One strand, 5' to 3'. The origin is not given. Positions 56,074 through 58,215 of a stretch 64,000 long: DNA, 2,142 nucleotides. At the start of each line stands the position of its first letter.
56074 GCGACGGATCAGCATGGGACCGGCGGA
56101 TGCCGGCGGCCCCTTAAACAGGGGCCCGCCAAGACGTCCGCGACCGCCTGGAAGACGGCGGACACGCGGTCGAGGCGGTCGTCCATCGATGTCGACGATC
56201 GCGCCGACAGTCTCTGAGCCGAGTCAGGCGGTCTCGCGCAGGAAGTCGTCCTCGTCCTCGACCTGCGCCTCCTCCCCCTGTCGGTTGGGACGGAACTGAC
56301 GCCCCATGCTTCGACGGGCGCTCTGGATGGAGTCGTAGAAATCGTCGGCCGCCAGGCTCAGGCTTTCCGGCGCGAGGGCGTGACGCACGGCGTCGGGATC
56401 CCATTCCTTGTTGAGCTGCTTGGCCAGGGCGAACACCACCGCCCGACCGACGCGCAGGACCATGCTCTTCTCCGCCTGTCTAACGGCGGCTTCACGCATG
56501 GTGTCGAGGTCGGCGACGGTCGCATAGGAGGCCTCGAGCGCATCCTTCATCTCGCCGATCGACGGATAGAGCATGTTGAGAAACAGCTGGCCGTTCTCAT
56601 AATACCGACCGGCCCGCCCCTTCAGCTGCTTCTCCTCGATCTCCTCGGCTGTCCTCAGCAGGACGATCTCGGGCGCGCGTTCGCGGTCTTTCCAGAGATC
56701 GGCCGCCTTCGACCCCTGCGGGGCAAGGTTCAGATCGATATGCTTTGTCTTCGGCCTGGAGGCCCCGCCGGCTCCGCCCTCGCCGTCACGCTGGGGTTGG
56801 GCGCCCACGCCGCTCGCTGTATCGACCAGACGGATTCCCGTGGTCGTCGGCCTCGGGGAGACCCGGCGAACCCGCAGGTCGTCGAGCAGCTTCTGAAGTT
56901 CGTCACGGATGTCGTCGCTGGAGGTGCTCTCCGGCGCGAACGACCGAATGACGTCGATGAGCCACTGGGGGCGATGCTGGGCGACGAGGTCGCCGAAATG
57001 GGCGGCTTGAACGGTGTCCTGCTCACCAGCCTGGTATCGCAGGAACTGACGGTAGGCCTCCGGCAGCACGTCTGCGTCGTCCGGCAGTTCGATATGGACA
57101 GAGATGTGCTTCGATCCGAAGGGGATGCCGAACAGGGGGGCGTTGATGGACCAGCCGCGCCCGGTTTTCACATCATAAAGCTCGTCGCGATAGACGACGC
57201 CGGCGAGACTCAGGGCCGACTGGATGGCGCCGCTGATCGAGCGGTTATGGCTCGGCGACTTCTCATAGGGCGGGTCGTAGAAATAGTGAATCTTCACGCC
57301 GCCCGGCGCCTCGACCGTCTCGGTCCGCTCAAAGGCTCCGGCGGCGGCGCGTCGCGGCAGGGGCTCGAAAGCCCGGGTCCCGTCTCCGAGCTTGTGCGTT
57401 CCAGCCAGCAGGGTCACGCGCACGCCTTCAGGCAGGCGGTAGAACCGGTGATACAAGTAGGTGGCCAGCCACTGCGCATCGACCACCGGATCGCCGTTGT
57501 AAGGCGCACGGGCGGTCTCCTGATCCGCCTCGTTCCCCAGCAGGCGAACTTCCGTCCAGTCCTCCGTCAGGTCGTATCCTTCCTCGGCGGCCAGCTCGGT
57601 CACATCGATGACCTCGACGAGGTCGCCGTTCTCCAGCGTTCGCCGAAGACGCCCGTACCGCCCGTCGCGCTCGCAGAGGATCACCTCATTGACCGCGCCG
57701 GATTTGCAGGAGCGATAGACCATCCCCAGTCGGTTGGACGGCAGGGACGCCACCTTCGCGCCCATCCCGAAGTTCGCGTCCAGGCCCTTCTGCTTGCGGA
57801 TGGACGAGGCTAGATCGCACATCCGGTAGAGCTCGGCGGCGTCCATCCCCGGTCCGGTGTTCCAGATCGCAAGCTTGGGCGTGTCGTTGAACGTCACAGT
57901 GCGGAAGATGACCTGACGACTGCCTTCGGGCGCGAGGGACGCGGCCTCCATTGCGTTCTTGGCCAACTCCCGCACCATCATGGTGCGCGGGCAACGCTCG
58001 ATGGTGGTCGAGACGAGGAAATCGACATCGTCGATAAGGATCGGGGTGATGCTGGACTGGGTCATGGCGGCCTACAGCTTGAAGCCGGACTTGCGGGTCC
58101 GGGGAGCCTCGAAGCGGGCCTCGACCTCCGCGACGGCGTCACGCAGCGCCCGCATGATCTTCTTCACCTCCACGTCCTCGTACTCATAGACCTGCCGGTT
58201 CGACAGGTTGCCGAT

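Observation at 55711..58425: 2.7-kb cargo (small protein + GHKL ATPase) inserted between trbB and trbC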

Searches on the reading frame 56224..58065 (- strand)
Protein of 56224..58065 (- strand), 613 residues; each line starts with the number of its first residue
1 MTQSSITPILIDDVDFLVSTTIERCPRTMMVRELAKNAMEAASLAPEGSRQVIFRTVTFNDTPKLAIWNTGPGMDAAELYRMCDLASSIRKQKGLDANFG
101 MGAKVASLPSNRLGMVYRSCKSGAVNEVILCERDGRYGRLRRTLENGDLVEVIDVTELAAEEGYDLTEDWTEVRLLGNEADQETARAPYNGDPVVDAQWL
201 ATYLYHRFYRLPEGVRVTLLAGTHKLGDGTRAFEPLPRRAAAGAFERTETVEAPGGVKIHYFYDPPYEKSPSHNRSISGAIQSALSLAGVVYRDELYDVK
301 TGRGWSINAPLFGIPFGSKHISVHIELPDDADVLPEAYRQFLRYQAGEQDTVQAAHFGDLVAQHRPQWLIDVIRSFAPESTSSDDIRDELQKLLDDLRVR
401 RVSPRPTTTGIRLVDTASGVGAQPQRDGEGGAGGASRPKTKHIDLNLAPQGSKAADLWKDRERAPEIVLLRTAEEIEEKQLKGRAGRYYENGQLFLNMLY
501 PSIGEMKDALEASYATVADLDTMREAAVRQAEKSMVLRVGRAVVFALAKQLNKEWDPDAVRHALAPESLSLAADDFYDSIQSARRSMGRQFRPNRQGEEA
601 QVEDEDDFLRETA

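Call 3: search_protein_families(library=pfam, proteins=[window:56224-58065:-], max_evalue=0.01)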
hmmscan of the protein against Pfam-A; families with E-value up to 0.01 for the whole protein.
window:56224-58065:- (613 aa): 1 family
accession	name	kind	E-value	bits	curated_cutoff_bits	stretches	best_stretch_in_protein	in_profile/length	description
PF02518.31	HATPase_c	-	0.0044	17.9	26.4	1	30-107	9-81/111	Histidine kinase-, DNA gyrase B-, and HSP90-like ATPase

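Call 4: search_protein_families(library=ncbifam, proteins=[window:56224-58065:-], max_evalue=0.01)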
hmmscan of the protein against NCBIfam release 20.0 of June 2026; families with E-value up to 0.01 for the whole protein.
window:56224-58065:- (613 aa): 0 families

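Call 5: search_protein_families(library=padloc, proteins=[window:56224-58065:-], max_evalue=0.1)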
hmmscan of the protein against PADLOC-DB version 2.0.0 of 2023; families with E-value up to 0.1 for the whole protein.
window:56224-58065:- (613 aa): 1 family
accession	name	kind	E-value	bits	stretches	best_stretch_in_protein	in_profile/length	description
PDLC02889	DpdH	-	0.026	11.8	1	505-600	203-297/347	DpdH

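Call 9: find_homologous_proteins(query=window:56224-58065:-)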
Query window:56224-58065:- (613 aa): 836 proteins with E <= 0.001 among 8000 candidates; the best 120 are listed.
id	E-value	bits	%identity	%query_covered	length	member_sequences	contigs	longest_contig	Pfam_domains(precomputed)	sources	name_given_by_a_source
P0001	0.0e+0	1382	100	100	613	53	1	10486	-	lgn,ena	-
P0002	0.0e+0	1210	86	100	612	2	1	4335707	-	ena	-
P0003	0.0e+0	1201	84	99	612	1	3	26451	-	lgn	-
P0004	0.0e+0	1195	84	100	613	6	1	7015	-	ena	-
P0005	0.0e+0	1190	85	99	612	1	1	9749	-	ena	-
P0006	0.0e+0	1186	84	100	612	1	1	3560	-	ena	-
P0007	0.0e+0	1177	84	99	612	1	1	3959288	-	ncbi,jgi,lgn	jgi:hypothetical protein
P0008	0.0e+0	1161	82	100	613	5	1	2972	PF02518.32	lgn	-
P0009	0.0e+0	1148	83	98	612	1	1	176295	-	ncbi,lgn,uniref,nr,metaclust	ncbi:hypothetical protein X768_21180 [Mesorhizobium sp. LSJC265A00]|uniref:ATP-binding protein n=1 T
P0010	0.0e+0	1133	81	98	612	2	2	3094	-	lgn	-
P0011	0.0e+0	1126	80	98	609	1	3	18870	-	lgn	-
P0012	0.0e+0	1112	80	99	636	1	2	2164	-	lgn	-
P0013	0.0e+0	1101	78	99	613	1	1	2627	-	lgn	-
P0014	0.0e+0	1096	81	97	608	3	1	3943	-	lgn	-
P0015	0.0e+0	1096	79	99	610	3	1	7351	-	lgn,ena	-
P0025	8.7e-247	839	62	98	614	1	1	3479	PF13589.13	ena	-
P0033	4.0e-243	827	61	96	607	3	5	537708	-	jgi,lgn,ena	jgi:hypothetical protein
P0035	1.2e-241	822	61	98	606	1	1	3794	PF13589.13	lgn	-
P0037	1.8e-241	821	61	98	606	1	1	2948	PF13589.13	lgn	-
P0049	3.8e-236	804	60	97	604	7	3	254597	-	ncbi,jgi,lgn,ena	jgi:hypothetical protein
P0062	5.0e-231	787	59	97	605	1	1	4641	PF02518.32,PF13589.13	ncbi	ncbi:MAG: ATP-binding protein [Brevundimonas sp.]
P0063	2.8e-230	784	60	97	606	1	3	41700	PF13589.13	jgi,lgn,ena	-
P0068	7.1e-230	783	59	98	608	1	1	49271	PF02518.32,PF13589.13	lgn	-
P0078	3.0e-228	778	58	98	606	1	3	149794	-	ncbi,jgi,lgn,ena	jgi:hypothetical protein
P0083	4.2e-227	774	59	98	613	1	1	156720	-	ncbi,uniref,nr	ncbi:ATP-binding protein [Rhodopseudomonas sp. HC1]|uniref:ATP-binding protein n=1 Tax=Rhodopseudomo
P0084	4.3e-227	774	58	99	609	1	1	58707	-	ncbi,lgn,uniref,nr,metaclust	ncbi:ATP-binding protein [Inquilinus limosus]|uniref:ATP-binding protein n=1 Tax=Inquilinus limosus 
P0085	6.5e-227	773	59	97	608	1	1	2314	PF02518.32,PF13589.13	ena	-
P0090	4.9e-226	770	60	98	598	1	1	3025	PF13589.13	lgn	-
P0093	1.3e-225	769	58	97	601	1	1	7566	PF13589.13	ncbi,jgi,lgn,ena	jgi:hypothetical protein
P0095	1.6e-225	769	59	97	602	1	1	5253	PF13589.13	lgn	-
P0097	2.4e-225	768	59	97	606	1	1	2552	PF02518.32,PF13589.13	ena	-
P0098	3.1e-225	768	60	97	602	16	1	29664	PF13589.13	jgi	jgi:hypothetical protein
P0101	7.4e-225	766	59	99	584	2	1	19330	PF13589.13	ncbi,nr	ncbi:hypothetical protein LTR94_022196 [Friedmanniomyces endolithicus]|nr:hypothetical protein LTR94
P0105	1.3e-224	765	58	98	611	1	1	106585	-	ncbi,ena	-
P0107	4.5e-224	764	59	97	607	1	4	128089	-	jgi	jgi:hypothetical protein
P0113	2.2e-223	761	58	99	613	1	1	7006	PF13589.13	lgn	-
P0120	1.2e-222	759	58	97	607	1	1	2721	PF13589.13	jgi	jgi:hypothetical protein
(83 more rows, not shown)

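Call 10: search_dna_similar(query=window:56224-58065:-, collection=plasmids, mode=protein, max_rows=30)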
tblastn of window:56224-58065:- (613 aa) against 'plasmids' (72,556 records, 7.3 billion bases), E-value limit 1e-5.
Records with a match: 7; places in all: 7; records where one place covers at least 80% of the query: 6.
Best place of each record, by identity: <60% 7.
By first word of the organism name: Agrobacterium 2; Dinoroseobacter 2; Acidisoma 1; Rhizobium 1; Caballeronia 1.
By predicted mobility (MOB-suite, as given by PLSDB): non-mobilizable 6; conjugative 1.
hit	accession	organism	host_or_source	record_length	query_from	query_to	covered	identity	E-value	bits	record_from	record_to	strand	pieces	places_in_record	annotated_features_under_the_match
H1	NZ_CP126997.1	Acidisoma sp. PAMC 29798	cell culture,lichen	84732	4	584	95%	43.3%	5e-128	422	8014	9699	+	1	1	ATP-binding protein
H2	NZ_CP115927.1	Agrobacterium tumefaciens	Chrysanthemum,cell culture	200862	8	585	94%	37.8%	2e-100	343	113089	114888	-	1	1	hypothetical protein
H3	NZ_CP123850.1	Agrobacterium tumefaciens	Rose,cell culture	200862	8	585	94%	37.8%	2e-100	343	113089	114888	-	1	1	hypothetical protein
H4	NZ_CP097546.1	Dinoroseobacter shibae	Prorocentrum lima,pure culture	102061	8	585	94%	36.8%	8e-98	335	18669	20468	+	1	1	hypothetical protein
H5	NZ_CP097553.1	Dinoroseobacter shibae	Alexandrium ostenfeldii,pure culture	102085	8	585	94%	36.8%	8e-98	335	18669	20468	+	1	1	hypothetical protein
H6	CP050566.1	Rhizobium leguminosarum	Lathyrus sativus,cell culture,root ...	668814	9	592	95%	35.4%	8e-94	323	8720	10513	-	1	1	hypothetical protein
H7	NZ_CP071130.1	Caballeronia sp. M1242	Homo sapiens,ETA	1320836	25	395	61%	24.6%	8e-14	83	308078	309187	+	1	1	none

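Call 12: find_related_loci(query=A1, collection=genome_contigs, flank=10000)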
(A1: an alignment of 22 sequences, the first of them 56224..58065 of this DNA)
Query A1 (613 aa) in genome_contigs; peptide patterns used: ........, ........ (x = any residue, [..] = any of these).
204 stretches matched a pattern; 172 encode a relative of the query (tblastn E <= 1e-3); the best 80 are kept; 80 distinct loci.
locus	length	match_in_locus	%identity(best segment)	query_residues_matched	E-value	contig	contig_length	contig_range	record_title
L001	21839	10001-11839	99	1-613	0e+0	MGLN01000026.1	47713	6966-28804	MAG: Caulobacterales bacterium RIFOXYB1_FULL_67_16 rifoxyb1_full_scaffold_1377, whole genome shotgun sequence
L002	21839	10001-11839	98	1-613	0e+0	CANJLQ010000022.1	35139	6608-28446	MAG: Caulobacteraceae bacterium isolate RH-23may17-413 genome assembly, contig: RH-23may17-C8550, whole genome shotgun s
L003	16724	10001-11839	87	1-613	0e+0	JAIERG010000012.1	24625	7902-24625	MAG: Caulobacteraceae bacterium isolate co.spades.METABAT.1kb_079 c_000000438938, whole genome shotgun sequence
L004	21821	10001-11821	81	1-608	0e+0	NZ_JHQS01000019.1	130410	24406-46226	Mesorhizobium amorphae strain CCBAU 01570 scaffold20, whole genome shotgun sequence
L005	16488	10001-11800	81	1-601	0e+0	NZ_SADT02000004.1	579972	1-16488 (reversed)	Mesorhizobium sp. M2E.F.Ca.ET.219.01.1.1 NODE_4_length_579972_cov_16.4957, whole genome shotgun sequence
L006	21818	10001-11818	78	1-606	0e+0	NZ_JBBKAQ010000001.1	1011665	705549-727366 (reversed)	Agrobacterium larrymoorei strain RIT_BL7 Contig_1_274.053, whole genome shotgun sequence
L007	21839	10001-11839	93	1-613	0e+0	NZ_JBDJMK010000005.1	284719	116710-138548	Brevundimonas diminuta strain TWI642 contig00005, whole genome shotgun sequence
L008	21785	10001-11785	62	4-599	0e+0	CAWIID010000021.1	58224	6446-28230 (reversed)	MAG: uncultured Alphaproteobacteria bacterium isolate MFD05502.bin.1.148 genome assembly, contig: contig_9176, whole gen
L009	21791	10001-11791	59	6-604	0e+0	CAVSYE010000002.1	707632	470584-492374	MAG: uncultured Alphaproteobacteria bacterium isolate MFD05502.bin.1.29 genome assembly, contig: contig_27574, whole gen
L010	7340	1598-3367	59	5-596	0e+0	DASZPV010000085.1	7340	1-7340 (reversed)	MAG TPA_asm: Caulobacterales bacterium isolate SMAG_U5980 k141_287796, whole genome shotgun sequence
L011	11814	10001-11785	58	1-592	0e+0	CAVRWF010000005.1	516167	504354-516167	MAG: uncultured Alphaproteobacteria bacterium isolate MFD05512.bin.1.260 genome assembly, contig: contig_23839, whole ge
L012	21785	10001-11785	58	1-592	0e+0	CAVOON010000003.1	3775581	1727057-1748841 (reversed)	MAG: uncultured Alphaproteobacteria bacterium isolate MFD00082.bin.1.2 genome assembly, contig: contig_5033, whole genom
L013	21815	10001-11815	58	1-606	0e+0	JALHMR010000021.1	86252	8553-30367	MAG: Rhodospirillaceae bacterium isolate Bin_39_2_2 c_000000001611, whole genome shotgun sequence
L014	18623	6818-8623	58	2-601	0e+0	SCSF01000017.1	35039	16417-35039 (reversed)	MAG: Beijerinckiaceae bacterium isolate FW106-10_bin.28 FW106-10_bin.28-3454, whole genome shotgun sequence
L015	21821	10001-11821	58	4-609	0e+0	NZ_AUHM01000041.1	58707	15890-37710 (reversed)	Inquilinus limosus DSM 16000 G537DRAFT_scaffold00035.35_C, whole genome shotgun sequence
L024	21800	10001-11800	54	4-603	0e+0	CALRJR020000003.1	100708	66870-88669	MAG: Prosthecochloris vibrioformis isolate JJ-DHS1A4C2-339-2-m1-bin232 genome assembly, contig: JJ-OR15-03-C64, whole ge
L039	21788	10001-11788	49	6-607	2e-176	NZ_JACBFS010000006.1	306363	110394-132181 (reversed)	Xanthobacter sp. NM-25 NODE_6_length_306363_cov_14.382557, whole genome shotgun sequence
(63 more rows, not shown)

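Call 24: find_encoding_contigs(protein=P0007, flank=10000, max_places=3)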
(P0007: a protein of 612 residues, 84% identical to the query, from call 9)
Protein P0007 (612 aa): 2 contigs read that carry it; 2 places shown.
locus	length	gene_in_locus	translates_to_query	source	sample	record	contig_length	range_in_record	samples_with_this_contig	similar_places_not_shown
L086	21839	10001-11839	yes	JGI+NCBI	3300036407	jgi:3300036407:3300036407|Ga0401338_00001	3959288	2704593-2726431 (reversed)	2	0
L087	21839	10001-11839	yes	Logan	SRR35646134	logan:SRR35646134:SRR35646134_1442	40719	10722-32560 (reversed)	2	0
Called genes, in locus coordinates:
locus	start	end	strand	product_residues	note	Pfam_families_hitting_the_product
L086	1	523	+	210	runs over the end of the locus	-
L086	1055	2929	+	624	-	PF05272:VapE-like_dom, PF19263:DUF5906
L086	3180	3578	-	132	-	-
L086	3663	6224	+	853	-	PF26345:ScoMcrA_N, PF12102:MrcB_N, PF07728:AAA_5, PF28529:McrB_lid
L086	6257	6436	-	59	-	-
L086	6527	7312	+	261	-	PF10117:McrBC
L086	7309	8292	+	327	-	PF01844:HNH, PF14279:HNH_5, PF01230:HIT, PF11969:DcpS_C (weak)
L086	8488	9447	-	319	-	PF18742:DpnII-MboI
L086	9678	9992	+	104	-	-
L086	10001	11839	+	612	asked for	-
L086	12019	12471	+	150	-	PF02639:DUF188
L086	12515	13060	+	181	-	PF00034:Cytochrom_C (weak)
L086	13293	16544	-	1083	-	PF00873:ACR_tran, PF02355:SecD_SecF_C (faint)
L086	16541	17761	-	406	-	PF25917:BSH_RND (weak), PF25944:Beta-barrel_RND, PF25954:Beta-barrel_RND_2, PF25989:YknX_C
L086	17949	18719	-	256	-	PF00596:Aldolase_II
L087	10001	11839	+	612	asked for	-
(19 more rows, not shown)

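Call 25: find_encoding_contigs(protein=P0002, flank=10000, max_places=3)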
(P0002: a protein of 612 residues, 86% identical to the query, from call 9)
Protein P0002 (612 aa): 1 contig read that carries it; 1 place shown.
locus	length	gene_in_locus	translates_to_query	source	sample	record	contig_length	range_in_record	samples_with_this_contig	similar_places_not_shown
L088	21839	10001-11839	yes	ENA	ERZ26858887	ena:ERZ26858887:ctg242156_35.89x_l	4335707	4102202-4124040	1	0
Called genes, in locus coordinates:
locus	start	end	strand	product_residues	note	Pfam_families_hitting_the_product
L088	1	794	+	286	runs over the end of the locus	PF05368:NmrA, PF13460:NAD_binding_10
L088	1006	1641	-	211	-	PF02525:Flavodoxin_2, PF03358:FMN_red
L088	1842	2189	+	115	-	PF01047:MarR (weak), PF12802:MarR_2 (faint), PF13601:HTH_34 (faint)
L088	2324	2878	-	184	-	PF03625:DUF302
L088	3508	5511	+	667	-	PF17762:HTH_ParB (weak)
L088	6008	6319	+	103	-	PF05284:DUF736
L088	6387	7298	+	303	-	PF08401:ArdcN, PF18818:MPTase-PolyVal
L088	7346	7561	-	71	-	-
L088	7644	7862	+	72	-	PF13560:HTH_31, PF12844:HTH_19, PF01381:HTH_3, PF13443:HTH_26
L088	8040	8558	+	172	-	PF01402:RHH_1 (faint), PF21983:NikA-like (weak), PF05713:MobC (weak)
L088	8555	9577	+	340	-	PF03432:Relaxase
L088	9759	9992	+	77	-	-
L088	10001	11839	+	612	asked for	-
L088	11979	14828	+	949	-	PF02463:SMC_N (faint), PF13304:AAA_21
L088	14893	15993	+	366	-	PF14022:DUF4238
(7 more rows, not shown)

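Call 26: find_encoding_contigs(protein=P0033, flank=10000, max_places=3)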
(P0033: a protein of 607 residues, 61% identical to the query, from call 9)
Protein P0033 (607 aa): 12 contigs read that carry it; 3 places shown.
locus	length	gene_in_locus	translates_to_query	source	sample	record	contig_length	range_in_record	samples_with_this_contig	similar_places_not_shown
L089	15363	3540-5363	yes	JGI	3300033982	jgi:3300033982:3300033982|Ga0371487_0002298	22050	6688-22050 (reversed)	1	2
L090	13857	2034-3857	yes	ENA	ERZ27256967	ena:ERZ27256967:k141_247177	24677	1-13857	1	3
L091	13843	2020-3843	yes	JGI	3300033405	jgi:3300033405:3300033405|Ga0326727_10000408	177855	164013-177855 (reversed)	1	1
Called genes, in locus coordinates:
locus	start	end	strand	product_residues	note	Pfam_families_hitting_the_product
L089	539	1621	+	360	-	PF13808:DDE_Tnp_1_assoc, PF01609:DDE_Tnp_1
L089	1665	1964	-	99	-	-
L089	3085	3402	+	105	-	PF13305:TetR_C_33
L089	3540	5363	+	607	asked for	-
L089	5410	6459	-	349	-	PF02277:DBI_PRT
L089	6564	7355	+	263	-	PF02654:CobS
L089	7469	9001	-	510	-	-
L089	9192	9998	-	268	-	PF00005:ABC_tran, PF13304:AAA_21 (weak)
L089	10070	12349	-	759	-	PF00390:malic, PF03949:Malic_M, PF01515:PTA_PTB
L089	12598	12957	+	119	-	-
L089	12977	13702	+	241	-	PF00912:Transgly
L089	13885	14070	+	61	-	PF01783:Ribosomal_L32p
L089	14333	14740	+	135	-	-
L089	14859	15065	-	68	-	-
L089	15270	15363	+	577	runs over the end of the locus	PF00990:GGDEF, PF00563:EAL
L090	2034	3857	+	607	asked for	-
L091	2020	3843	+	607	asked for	-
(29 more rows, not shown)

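Call 30: search_solved_structures(query=A2, max_evalue=1, show_alignments=2)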
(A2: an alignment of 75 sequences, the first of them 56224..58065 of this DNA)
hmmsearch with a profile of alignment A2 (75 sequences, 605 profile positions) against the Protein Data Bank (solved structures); distinct sequences matched with E-value up to 1: 9.
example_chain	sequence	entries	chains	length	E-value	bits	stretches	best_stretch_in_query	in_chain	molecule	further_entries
7c04_A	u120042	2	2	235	0.15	13.6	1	27-91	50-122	Heat shock protein 75 kDa, mitochondrial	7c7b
5f3k_A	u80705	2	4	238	0.16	13.6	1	27-91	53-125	Heat shock protein 75 kDa, mitochondrial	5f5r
4z1f_A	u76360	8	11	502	0.33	12.5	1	27-91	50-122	Heat shock protein 75 kDa, mitochondrial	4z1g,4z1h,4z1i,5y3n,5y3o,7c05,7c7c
7ulk_A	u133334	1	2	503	0.33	12.5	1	27-91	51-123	Heat shock protein 75 kDa, mitochondrial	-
5hph_A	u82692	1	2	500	0.34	12.4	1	27-91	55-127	Heat shock protein 75 kDa, mitochondrial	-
3peh_A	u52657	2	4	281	0.35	12.4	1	27-88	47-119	Endoplasmin homolog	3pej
7u8u_A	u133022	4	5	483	0.35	12.4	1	27-91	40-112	Heat shock protein 75 kDa, mitochondrial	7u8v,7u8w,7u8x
9qq6_A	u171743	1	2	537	0.46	12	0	29-75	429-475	histidine kinase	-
7k7t_A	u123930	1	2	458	0.66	11.5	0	33-112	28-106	Isoform 3 of MORC family CW-type zinc finger protein 4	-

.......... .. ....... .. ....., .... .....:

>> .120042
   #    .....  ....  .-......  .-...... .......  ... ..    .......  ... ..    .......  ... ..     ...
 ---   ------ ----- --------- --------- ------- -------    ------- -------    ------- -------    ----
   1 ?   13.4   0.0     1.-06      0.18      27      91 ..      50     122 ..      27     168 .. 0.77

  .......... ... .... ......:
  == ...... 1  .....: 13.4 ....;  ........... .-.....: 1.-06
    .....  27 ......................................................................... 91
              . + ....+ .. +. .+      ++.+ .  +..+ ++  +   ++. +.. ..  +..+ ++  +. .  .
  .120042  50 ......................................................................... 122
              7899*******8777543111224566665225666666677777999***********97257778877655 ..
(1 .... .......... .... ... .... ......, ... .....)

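Call 36: search_protein_representatives(protein=window:56224-58065:-)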
Query: 613 residues. Proteins with E-value up to 0.001 (for the whole library): 1067; up to 1e-10: 645; up to 1e-30: 207. The best 150 are listed.
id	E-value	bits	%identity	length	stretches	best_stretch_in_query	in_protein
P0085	2.1e-227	773.1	60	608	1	3-595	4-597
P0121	4.0e-169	580.6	50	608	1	6-603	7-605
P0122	4.8e-147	507.7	47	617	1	9-592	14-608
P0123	6.1e-146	504.1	48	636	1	10-592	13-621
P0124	7.1e-146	503.8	55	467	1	4-466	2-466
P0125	8.8e-143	493.6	51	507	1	112-595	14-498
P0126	4.0e-141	488.1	48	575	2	3-403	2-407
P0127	3.8e-140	484.9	50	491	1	115-600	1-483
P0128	4.5e-138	478.1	45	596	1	6-587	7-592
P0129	5.0e-135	468.0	48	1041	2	4-399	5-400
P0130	7.7e-135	467.4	47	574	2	4-409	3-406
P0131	1.2e-134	466.7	49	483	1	130-596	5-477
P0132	1.9e-134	466.1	46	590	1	5-585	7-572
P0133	2.6e-134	465.7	48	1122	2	3-399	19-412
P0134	5.8e-132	457.9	45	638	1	4-599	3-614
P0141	1.2e-122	427.2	45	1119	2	5-405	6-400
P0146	2.5e-120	419.5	44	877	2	2-403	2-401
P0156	2.5e-110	386.5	41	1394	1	7-581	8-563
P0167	6.5e-104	365.3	41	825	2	3-400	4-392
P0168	1.6e-103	364.0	45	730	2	3-400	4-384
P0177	2.4e-95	337.0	39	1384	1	3-584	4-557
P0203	1.6e-75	271.5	34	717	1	6-591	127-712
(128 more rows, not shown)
